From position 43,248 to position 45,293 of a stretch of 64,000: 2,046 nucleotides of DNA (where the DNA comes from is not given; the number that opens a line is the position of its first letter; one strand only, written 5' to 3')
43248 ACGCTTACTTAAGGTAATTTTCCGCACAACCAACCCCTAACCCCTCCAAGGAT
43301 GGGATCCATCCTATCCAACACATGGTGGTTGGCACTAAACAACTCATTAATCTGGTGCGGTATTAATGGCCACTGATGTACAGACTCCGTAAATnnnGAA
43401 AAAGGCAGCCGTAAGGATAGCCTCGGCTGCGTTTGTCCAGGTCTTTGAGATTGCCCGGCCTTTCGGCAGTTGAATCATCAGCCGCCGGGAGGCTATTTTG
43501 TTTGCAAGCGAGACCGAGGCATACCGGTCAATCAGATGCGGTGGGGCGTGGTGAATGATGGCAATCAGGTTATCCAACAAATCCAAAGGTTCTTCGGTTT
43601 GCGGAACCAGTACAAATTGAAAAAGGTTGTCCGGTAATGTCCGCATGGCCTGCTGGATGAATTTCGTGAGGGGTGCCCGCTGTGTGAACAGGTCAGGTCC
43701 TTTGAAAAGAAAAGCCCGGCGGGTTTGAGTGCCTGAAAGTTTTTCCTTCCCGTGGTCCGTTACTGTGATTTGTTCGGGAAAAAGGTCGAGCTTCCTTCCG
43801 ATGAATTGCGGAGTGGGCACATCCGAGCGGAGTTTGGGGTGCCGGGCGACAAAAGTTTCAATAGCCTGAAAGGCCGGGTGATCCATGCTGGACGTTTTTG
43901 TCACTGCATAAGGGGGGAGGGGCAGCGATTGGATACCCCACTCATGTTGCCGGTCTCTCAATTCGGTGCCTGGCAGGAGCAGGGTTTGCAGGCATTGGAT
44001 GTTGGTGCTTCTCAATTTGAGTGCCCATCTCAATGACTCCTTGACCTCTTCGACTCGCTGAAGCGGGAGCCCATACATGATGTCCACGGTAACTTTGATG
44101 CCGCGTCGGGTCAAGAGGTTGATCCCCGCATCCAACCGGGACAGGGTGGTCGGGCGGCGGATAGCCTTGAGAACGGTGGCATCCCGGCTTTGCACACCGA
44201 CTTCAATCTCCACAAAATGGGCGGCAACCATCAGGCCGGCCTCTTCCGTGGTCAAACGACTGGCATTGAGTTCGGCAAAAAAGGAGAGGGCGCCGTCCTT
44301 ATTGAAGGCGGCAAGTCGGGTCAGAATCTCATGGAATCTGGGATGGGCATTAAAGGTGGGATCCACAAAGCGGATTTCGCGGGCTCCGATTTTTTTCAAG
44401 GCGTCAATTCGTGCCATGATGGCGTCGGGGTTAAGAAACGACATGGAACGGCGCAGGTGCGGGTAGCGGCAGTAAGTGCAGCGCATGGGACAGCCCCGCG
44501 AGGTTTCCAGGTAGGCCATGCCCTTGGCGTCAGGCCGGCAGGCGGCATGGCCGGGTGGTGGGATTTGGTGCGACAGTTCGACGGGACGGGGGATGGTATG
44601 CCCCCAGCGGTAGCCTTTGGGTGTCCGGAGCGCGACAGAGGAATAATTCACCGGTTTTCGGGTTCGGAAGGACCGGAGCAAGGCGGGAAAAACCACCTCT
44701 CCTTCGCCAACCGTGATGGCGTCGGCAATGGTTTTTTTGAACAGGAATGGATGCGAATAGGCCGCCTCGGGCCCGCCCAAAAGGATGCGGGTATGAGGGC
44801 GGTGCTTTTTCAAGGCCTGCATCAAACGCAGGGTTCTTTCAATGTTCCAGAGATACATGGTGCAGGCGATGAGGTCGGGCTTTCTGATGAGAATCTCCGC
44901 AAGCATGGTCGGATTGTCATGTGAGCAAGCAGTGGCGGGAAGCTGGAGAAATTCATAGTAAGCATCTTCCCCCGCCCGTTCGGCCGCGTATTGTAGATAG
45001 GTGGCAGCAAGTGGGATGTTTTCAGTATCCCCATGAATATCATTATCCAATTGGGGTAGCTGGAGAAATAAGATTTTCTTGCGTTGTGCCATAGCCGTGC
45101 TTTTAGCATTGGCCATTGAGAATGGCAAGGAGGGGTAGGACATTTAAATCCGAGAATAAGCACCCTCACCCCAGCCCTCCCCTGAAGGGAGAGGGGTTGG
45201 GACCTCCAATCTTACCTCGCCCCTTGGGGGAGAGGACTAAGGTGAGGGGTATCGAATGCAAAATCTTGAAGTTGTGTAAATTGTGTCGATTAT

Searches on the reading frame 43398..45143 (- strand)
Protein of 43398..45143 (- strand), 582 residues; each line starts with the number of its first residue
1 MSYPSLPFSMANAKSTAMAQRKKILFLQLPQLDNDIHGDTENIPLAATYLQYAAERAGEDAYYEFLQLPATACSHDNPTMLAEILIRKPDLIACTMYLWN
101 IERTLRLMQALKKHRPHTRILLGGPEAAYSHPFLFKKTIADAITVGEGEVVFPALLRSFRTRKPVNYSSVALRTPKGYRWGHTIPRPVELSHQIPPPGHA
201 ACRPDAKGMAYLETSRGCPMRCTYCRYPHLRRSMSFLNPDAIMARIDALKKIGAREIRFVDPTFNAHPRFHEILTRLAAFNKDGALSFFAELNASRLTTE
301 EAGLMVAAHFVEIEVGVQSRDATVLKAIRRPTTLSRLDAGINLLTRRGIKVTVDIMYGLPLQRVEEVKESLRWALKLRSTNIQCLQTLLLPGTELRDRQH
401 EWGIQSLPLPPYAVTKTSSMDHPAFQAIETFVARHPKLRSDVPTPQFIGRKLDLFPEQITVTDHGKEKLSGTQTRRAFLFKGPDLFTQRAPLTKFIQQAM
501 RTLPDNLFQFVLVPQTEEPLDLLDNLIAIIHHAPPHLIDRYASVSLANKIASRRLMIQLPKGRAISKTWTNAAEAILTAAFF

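Call 70: search_protein_families(library=pfam, proteins=[window:43398-45143:-], max_evalue=0.01)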
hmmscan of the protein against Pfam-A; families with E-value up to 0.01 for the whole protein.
window:43398-45143:- (582 aa): 2 families
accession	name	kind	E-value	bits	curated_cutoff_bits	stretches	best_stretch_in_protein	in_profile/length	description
PF04055.27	Radical_SAM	-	2.8e-25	89.8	29.5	1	213-374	2-166/166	Radical SAM superfamily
PF02310.24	B12-binding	-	6e-14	52.4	32.1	1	43-156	13-121/121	B12 binding domain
